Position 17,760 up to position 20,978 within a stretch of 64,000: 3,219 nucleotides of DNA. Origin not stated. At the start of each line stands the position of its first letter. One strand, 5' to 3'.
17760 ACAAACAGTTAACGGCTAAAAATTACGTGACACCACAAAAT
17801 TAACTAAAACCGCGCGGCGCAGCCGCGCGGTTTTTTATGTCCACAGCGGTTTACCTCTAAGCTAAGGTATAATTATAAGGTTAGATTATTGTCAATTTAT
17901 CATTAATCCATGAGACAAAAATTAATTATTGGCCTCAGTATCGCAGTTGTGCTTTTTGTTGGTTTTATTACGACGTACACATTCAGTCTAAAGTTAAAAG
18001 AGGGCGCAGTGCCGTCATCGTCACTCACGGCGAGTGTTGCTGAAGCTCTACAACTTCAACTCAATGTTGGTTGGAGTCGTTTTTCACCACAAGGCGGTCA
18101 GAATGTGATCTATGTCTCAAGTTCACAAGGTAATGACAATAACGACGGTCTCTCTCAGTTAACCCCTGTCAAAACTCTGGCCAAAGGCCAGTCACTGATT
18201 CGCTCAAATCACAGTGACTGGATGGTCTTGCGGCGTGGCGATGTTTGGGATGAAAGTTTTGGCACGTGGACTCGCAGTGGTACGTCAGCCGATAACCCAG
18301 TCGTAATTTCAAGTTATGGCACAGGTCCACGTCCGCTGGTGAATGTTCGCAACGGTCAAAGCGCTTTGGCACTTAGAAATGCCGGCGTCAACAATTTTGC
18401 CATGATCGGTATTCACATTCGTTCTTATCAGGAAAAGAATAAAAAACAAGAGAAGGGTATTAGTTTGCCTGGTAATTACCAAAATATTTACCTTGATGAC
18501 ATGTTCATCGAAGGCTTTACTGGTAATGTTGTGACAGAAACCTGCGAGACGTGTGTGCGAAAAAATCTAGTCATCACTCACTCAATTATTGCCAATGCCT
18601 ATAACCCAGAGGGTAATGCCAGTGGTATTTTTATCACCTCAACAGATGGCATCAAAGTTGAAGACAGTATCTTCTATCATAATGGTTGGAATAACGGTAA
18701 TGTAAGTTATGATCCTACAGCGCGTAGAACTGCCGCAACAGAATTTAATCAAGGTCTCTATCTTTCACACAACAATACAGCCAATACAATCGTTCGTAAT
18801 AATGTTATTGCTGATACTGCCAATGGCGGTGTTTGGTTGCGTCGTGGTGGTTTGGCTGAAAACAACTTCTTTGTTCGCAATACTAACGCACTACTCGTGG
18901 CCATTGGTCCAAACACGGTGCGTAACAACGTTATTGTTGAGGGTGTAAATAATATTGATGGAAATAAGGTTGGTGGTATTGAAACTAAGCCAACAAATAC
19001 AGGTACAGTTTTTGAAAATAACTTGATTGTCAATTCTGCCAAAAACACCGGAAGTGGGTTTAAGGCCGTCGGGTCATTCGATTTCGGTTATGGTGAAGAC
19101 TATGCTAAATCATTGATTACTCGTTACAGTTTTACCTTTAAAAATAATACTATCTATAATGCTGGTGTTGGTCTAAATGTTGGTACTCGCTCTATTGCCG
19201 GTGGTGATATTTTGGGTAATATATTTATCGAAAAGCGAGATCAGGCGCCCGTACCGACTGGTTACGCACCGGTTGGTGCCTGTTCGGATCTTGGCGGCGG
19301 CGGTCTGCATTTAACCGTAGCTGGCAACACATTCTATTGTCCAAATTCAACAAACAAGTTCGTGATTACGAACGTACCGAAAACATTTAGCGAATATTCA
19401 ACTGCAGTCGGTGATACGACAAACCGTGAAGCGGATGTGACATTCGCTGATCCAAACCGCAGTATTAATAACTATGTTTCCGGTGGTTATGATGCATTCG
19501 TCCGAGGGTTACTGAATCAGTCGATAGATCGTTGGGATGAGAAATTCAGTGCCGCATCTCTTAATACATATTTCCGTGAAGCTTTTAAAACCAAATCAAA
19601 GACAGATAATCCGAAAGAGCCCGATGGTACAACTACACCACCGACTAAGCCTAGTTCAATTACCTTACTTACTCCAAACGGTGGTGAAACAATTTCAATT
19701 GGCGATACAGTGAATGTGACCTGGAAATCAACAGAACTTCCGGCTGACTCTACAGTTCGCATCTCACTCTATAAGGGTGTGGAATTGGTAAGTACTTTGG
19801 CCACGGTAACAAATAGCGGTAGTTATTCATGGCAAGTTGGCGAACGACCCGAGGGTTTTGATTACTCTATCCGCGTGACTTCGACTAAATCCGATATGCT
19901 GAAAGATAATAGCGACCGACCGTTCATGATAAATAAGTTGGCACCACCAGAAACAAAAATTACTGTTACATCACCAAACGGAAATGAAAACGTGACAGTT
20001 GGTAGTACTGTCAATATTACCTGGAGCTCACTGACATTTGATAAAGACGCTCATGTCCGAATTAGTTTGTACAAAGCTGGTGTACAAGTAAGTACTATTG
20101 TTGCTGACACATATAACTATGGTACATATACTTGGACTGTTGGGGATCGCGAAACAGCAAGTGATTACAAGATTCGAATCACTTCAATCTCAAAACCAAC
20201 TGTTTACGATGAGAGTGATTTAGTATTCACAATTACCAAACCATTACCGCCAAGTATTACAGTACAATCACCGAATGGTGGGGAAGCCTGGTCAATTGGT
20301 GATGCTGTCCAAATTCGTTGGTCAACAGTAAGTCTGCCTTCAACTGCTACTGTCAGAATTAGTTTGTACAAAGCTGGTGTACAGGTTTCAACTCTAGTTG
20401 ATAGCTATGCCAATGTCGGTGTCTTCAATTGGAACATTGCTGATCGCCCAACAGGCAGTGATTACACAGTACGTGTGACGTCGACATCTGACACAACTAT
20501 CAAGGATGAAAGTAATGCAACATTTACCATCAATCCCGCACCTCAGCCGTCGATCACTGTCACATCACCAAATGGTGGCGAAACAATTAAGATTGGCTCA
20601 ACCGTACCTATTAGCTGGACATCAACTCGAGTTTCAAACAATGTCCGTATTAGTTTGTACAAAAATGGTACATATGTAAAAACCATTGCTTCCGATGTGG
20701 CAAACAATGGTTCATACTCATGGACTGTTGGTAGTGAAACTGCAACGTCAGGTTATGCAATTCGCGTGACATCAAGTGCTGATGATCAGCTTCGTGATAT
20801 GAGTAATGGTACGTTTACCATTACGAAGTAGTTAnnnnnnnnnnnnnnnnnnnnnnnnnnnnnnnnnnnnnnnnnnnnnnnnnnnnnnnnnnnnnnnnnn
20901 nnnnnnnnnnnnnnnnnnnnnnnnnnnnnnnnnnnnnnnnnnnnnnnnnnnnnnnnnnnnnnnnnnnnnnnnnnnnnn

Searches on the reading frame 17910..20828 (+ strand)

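Call 82: search_protein_families(library=pfam, proteins=[window:17910-20828:+], max_evalue=0.001)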
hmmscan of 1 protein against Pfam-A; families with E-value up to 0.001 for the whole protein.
window:17910-20828:+ (973 aa): 5 families
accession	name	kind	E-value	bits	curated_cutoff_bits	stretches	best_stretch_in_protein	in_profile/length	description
PF10342.15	Kre9_KNH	-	4.8e-30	104.6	24.6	4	886-958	1-80/94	Kre9/KNH-like N-terminal Ig-like domain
PF17957.7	Big_7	-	6.8e-09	36.7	24.1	1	880-953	1-59/70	Bacterial Ig domain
PF17964.7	Big_10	-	0.00015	22.4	22.9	0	848-906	51-109/164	Bacterial Ig domain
PF08402.16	TOBE_2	-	0.00028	21.4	21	0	778-805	39-69/76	TOBE domain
PF01357.27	Expansin_C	-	0.00086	19.8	24.6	0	835-865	43-72/78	Expansin C-terminal domain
